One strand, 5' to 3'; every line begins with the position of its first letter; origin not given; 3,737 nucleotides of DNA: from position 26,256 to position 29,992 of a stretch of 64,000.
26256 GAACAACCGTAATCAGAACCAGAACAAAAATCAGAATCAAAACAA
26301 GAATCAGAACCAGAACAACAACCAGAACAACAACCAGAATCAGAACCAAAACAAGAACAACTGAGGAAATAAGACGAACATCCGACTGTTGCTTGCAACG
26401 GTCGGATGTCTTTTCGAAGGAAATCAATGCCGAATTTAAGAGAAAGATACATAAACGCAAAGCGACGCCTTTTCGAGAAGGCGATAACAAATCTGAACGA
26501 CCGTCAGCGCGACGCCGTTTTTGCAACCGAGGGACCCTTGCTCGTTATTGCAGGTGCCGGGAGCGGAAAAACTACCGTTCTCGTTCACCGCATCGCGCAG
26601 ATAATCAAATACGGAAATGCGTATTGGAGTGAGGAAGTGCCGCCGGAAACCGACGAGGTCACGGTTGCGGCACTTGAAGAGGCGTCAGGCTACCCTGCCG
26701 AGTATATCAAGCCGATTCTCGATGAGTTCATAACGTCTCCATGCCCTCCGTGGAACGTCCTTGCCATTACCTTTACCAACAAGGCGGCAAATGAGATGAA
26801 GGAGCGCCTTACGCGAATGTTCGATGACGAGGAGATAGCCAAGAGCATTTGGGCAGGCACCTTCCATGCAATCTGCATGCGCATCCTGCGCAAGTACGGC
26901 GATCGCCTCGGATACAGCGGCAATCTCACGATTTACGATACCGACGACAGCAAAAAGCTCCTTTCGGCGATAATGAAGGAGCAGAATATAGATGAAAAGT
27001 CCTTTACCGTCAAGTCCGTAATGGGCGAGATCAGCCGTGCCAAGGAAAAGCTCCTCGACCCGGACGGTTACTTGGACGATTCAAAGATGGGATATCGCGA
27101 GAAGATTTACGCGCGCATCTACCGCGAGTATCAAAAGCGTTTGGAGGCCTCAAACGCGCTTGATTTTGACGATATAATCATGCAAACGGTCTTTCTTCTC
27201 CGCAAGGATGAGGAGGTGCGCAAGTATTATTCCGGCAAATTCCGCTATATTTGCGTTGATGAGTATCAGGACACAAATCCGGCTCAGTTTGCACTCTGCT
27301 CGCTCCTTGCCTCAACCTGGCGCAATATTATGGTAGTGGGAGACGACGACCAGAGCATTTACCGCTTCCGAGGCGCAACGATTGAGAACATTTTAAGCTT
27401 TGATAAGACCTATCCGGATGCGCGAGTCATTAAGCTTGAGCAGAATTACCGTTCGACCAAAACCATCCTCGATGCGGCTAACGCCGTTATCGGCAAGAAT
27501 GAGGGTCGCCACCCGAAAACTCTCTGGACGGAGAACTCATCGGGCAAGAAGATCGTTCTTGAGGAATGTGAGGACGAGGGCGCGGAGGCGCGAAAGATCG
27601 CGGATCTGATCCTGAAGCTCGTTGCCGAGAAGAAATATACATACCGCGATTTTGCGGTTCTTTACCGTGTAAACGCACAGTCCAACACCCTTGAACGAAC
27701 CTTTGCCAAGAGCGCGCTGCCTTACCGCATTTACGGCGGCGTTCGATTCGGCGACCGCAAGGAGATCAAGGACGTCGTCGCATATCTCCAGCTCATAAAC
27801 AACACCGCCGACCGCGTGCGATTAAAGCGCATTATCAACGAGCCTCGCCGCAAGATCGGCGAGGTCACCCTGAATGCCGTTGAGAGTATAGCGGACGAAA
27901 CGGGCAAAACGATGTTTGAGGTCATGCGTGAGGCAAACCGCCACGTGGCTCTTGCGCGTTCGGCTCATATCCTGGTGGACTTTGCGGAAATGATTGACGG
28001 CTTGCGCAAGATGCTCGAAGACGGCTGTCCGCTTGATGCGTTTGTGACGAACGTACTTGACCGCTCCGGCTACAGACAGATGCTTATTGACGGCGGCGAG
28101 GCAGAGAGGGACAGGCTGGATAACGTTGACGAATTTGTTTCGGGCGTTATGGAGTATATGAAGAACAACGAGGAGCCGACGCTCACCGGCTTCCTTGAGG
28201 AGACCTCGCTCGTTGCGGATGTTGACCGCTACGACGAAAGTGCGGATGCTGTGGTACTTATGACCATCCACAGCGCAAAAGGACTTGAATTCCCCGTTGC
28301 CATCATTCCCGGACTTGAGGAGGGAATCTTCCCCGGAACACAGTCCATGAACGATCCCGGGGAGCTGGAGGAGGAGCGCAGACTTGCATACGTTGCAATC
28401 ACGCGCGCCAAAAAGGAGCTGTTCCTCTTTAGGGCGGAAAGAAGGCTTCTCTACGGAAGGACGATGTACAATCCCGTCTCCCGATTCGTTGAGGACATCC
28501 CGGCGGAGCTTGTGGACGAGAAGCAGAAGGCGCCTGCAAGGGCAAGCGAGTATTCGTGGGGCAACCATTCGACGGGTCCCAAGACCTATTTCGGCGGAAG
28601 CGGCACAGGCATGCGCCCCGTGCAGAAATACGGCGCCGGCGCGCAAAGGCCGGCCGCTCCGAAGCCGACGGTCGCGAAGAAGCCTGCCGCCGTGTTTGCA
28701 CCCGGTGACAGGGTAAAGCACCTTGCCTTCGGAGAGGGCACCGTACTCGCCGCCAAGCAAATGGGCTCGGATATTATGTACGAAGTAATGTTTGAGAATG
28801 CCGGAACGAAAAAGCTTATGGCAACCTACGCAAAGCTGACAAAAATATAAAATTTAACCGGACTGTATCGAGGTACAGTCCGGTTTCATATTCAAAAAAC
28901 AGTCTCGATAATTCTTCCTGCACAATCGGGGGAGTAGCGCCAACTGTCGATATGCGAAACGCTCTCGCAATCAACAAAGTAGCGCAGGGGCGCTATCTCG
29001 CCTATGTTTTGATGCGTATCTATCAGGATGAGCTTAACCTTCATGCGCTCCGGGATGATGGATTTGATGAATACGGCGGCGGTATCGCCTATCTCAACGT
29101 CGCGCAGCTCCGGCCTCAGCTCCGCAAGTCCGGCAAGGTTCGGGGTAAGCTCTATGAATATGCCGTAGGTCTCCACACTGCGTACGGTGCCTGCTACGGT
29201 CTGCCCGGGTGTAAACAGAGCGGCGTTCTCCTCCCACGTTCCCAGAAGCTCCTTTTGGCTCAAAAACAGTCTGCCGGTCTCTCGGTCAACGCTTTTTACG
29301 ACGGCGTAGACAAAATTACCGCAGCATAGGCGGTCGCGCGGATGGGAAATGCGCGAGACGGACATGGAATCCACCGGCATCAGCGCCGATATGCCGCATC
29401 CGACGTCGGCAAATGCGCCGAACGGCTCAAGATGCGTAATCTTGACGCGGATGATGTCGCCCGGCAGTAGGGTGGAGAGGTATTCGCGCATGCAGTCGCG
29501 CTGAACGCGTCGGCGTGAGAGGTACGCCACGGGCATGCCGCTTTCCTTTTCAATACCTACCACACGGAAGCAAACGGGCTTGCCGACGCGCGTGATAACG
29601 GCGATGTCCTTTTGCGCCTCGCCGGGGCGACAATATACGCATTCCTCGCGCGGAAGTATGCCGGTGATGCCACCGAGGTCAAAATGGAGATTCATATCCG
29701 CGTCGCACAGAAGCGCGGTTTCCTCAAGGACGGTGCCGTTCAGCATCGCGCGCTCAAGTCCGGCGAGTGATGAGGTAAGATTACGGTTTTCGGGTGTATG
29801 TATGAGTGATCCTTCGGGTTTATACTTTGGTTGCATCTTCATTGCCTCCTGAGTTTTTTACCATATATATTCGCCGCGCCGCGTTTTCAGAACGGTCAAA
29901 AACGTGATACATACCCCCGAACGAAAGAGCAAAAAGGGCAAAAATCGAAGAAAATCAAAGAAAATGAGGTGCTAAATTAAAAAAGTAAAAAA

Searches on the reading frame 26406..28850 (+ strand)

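Call 5: search_protein_families(library=pfam, proteins=[window:26406-28850:+], max_evalue=0.001)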
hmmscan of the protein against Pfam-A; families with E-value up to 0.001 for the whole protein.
window:26406-28850:+ (814 aa): 8 families
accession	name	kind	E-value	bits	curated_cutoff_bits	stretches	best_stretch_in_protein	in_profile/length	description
PF00580.27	UvrD-helicase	-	3.5e-84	283.1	23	2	113-337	43-271/271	UvrD/REP helicase N-terminal domain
PF13361.12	UvrD_C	-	1.9e-73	248.3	25.6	1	342-675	1-346/350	UvrD-like helicase C-terminal domain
PF13245.12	AAA_19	-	2.9e-22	79.7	25.1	2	117-322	43-134/134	AAA domain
PF21196.3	PcrA_UvrD_tudor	-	9.7e-10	38.6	23.9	1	767-813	2-48/48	PcrA/UvrD tudor domain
PF13538.12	UvrD_C_2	-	1.4e-09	38.1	27.4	1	616-674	2-51/52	UvrD-like helicase C-terminal domain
PF01443.25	Viral_helicase1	-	1.2e-07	32.3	21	0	618-674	179-226/228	Viral superfamily 1 RNA helicase core domain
PF13086.12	AAA_11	-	8.7e-05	22.8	27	1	29-287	1-222/257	AAA domain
PF13604.12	AAA_30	-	0.00027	21.2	27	0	30-100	2-72/191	AAA domain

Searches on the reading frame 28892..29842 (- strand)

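Call 27: search_protein_families(library=pfam, proteins=[window:28892-29842:-], max_evalue=0.001)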
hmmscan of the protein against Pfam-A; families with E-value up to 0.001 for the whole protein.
window:28892-29842:- (316 aa): 2 families
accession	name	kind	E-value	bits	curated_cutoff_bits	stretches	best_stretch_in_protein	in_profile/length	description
PF00575.29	S1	-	9.4e-15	55.2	22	1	128-195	5-72/74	S1 RNA binding domain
PF23459.1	S1_RRP5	-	9.5e-07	29.7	27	0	211-242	2-33/72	RRP5 S1 domain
